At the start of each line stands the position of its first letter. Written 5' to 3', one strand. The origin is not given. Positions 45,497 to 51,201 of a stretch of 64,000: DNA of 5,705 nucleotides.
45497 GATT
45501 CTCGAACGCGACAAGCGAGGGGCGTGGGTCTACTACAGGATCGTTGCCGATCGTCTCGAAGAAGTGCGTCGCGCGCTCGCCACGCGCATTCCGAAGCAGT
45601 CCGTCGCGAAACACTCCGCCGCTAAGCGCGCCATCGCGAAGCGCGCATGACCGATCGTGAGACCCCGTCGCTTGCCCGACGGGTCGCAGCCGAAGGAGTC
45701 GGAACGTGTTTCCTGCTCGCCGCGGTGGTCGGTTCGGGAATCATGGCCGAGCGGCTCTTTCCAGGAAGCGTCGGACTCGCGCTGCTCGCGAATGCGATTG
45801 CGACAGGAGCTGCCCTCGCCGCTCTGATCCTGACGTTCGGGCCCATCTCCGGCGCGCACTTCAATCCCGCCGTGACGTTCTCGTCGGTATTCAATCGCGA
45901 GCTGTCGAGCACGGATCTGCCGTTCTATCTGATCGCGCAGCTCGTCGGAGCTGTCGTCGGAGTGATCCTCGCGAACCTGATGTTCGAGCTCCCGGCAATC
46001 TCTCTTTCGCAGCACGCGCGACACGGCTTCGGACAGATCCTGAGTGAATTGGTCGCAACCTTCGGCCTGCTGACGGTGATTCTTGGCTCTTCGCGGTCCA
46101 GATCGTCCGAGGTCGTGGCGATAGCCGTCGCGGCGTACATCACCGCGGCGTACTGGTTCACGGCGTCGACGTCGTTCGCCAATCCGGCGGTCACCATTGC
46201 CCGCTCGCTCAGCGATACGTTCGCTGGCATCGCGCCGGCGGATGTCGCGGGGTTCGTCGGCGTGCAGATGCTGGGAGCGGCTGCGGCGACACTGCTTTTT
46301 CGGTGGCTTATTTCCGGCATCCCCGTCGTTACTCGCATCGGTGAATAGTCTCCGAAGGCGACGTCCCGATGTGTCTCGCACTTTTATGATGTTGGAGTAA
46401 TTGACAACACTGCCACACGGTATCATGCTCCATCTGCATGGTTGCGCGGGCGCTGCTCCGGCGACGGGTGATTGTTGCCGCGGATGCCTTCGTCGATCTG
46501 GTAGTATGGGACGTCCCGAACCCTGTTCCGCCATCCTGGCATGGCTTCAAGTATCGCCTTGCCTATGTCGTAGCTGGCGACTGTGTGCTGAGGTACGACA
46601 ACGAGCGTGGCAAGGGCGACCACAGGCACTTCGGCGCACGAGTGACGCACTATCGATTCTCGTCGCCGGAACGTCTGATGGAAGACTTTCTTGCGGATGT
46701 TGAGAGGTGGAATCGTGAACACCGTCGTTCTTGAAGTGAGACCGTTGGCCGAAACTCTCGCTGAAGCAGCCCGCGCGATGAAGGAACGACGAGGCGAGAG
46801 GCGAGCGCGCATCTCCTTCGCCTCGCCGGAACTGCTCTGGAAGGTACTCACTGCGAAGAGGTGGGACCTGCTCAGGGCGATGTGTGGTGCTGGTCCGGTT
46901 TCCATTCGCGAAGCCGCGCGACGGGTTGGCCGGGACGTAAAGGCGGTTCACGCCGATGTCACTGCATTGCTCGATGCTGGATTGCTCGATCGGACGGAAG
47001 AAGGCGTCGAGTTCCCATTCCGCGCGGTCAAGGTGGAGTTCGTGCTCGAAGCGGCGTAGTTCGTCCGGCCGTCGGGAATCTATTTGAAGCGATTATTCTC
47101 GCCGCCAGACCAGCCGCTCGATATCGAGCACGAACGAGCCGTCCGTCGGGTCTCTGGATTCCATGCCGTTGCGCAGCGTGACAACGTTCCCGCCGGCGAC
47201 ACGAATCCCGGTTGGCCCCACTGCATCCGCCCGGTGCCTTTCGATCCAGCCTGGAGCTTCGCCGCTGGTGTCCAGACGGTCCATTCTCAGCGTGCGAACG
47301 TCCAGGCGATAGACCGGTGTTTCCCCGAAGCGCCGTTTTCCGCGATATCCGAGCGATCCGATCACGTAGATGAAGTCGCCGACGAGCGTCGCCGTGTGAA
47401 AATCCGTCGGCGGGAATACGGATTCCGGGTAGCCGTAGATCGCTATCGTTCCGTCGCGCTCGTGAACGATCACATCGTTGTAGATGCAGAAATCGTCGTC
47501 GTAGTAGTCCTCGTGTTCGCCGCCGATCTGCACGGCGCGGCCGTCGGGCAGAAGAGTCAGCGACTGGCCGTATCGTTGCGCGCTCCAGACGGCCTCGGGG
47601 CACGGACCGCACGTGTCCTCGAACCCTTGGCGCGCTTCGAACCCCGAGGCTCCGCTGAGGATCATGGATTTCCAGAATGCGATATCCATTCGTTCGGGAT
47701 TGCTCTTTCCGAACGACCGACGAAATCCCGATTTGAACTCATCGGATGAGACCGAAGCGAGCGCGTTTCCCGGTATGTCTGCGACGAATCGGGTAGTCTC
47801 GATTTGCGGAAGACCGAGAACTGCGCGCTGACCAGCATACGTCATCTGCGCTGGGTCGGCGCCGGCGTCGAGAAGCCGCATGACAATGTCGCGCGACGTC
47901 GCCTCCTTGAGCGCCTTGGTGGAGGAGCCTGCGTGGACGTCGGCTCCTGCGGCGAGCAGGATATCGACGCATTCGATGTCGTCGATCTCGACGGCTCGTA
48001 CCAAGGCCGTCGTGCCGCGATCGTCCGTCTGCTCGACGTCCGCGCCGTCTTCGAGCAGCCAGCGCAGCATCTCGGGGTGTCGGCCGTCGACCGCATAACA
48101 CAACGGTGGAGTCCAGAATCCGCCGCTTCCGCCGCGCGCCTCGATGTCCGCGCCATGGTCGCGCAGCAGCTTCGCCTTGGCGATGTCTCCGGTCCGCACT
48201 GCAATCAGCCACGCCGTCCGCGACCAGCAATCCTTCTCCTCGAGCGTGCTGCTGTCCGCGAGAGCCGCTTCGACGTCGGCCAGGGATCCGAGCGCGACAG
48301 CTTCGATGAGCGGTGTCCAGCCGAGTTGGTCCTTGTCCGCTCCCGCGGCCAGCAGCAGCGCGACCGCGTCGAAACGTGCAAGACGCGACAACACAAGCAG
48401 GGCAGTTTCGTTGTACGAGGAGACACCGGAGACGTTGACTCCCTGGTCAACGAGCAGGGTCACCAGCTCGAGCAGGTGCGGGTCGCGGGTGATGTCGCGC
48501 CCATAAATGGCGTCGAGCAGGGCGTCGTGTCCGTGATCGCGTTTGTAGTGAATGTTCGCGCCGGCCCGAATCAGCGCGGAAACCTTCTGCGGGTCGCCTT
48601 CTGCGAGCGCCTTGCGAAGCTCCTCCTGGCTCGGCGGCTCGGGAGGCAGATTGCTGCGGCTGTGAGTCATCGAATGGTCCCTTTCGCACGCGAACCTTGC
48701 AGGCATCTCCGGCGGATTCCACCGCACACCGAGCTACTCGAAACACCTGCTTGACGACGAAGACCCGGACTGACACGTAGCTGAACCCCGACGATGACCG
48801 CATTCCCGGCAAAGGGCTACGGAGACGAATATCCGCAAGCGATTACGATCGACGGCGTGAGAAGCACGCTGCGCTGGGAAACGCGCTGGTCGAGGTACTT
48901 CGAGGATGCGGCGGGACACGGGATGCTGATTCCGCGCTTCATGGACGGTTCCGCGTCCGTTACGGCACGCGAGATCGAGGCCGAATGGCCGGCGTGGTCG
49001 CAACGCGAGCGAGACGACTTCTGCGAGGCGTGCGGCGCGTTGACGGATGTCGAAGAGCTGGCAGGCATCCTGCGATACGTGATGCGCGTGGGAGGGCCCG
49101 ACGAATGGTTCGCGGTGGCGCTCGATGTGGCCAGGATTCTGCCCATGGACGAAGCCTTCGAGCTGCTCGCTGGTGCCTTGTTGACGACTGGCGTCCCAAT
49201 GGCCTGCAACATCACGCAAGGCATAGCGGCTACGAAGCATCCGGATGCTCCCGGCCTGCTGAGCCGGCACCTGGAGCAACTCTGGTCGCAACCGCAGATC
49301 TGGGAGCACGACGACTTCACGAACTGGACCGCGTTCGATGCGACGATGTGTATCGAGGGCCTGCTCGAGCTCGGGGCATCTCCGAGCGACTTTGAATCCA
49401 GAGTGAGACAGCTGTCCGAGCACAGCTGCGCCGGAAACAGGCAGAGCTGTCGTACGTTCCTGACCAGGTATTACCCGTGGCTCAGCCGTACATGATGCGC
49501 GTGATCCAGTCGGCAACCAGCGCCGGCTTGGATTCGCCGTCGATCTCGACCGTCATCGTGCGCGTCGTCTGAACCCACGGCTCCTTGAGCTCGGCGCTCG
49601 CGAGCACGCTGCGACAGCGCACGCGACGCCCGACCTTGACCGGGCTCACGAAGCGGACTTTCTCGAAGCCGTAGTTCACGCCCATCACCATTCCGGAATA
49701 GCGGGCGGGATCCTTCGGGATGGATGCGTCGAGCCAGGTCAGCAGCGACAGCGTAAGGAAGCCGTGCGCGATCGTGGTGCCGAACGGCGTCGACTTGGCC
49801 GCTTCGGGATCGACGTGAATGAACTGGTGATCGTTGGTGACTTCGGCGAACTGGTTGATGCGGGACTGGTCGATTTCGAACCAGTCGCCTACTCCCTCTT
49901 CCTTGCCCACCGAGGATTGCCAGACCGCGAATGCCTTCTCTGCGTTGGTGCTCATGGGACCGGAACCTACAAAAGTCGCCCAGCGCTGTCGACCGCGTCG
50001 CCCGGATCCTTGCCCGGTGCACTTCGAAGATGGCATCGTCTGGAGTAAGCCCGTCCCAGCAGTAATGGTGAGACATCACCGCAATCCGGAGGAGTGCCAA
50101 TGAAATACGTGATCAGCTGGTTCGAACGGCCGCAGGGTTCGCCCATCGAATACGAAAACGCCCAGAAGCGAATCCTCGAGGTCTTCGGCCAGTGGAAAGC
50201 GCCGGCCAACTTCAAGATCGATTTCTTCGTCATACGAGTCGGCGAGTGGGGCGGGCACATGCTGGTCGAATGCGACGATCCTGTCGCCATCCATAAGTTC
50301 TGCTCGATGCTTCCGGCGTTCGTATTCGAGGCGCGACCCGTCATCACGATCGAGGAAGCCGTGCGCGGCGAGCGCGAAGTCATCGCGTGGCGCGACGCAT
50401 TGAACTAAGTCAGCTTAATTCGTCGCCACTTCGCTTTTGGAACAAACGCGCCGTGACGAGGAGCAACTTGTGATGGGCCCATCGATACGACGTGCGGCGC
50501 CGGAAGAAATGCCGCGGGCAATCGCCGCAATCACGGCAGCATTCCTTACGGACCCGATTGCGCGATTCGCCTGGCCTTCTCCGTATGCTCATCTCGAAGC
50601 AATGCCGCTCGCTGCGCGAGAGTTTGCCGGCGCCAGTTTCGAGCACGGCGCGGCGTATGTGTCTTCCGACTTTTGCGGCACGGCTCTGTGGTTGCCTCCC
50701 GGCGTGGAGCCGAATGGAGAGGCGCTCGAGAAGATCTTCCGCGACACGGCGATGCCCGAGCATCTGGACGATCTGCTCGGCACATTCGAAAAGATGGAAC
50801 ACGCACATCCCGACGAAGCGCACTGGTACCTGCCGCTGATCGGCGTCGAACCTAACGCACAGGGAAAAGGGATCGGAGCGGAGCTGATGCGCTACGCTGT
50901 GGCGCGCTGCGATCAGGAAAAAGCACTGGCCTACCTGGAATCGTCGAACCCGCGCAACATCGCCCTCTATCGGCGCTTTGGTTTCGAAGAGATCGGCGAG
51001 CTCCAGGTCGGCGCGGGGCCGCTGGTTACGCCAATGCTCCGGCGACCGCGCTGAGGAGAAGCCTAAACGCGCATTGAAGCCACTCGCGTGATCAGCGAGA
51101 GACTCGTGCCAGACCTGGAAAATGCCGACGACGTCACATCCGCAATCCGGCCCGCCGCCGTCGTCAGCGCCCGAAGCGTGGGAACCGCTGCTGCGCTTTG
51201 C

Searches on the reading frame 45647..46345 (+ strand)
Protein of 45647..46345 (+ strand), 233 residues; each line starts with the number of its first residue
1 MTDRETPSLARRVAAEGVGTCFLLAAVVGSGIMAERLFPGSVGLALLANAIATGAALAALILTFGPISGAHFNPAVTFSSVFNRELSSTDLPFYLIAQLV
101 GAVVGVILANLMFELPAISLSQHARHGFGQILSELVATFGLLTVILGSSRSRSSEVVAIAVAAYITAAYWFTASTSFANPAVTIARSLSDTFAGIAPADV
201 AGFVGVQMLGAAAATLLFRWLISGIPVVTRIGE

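Call 47: search_protein_families(library=pfam, proteins=[window:45647-46345:+], max_evalue=0.00001)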
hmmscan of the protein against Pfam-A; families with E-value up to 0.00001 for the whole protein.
window:45647-46345:+ (233 aa): 1 family
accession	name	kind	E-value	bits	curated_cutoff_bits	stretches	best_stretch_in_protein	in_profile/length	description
PF00230.25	MIP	-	2.8e-26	93.1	25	1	6-151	4-153/222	Major intrinsic protein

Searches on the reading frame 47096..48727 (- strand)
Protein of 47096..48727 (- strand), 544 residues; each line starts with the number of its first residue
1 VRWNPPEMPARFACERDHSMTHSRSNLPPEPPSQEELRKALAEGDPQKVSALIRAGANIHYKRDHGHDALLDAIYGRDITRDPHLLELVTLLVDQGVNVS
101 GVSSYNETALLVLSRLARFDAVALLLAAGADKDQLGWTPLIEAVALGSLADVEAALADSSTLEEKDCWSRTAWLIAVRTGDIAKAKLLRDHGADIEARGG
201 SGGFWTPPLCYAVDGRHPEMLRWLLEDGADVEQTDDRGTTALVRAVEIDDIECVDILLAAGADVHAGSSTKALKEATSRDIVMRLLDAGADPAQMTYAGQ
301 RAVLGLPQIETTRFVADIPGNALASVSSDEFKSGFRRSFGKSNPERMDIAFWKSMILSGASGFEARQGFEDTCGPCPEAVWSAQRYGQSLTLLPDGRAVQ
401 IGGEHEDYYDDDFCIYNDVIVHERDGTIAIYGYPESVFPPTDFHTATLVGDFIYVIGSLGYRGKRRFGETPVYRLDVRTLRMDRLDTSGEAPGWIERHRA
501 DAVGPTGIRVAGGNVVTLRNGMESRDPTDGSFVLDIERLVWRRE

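Call 47: search_protein_families(library=pfam, proteins=[window:47096-48727:-], max_evalue=0.00001)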
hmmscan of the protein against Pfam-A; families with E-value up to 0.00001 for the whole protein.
window:47096-48727:- (544 aa): 6 families
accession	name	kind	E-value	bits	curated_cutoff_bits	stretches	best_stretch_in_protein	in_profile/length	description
PF12796.13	Ank_2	-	1.3e-33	115.8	27.3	4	209-293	1-87/90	Ankyrin repeats (3 copies)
PF00023.36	Ank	-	1.1e-19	69.8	21.1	0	208-236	5-33/33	Ankyrin repeat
PF13637.12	Ank_4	-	7.7e-16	58.3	22.7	1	209-258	1-50/50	Ankyrin repeats (many copies)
PF13606.12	Ank_3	-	8.1e-12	44.5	22.3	0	208-232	5-29/30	Ankyrin repeat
PF13857.12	Ank_5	-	3.8e-08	34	27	0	203-242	14-53/56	Ankyrin repeats (many copies)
PF24681.1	Kelch_KLHDC2_KLHL20_DRC7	-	1.5e-07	31.4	50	1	384-542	50-192/221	KLHDC2/KLHL20/DRC7 Kelch-repeats domain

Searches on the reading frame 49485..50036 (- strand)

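Call 47: search_protein_families(library=pfam, proteins=[window:49485-50036:-], max_evalue=0.00001)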
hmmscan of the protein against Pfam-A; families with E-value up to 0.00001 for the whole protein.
window:49485-50036:- (184 aa): 1 family
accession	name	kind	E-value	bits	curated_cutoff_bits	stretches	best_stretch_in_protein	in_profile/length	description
PF01575.25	MaoC_dehydratas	-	7.3e-24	84.2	27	1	44-151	7-107/123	MaoC like domain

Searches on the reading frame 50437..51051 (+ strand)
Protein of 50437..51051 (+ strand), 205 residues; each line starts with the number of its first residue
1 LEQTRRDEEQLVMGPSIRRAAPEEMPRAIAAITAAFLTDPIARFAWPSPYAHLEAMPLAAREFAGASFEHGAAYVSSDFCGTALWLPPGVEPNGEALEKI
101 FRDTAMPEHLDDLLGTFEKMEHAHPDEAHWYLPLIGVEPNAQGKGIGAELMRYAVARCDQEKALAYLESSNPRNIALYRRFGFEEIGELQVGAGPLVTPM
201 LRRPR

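Call 47: search_protein_families(library=pfam, proteins=[window:50437-51051:+], max_evalue=0.00001)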
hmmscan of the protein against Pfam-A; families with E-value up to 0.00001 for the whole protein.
window:50437-51051:+ (205 aa): 4 families
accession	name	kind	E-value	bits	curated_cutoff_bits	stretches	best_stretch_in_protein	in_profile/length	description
PF00583.31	Acetyltransf_1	-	1.9e-11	44.7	20.7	1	122-183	55-116/116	Acetyltransferase (GNAT) family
PF13508.13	Acetyltransf_7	-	1.7e-10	41.5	27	1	129-185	29-84/84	Acetyltransferase (GNAT) domain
PF13673.13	Acetyltransf_10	-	3.8e-10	40.3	23.6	1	131-200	53-124/128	Acetyltransferase (GNAT) domain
PF13527.13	Acetyltransf_9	-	3e-07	30.9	25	0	134-185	77-126/127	Acetyltransferase (GNAT) domain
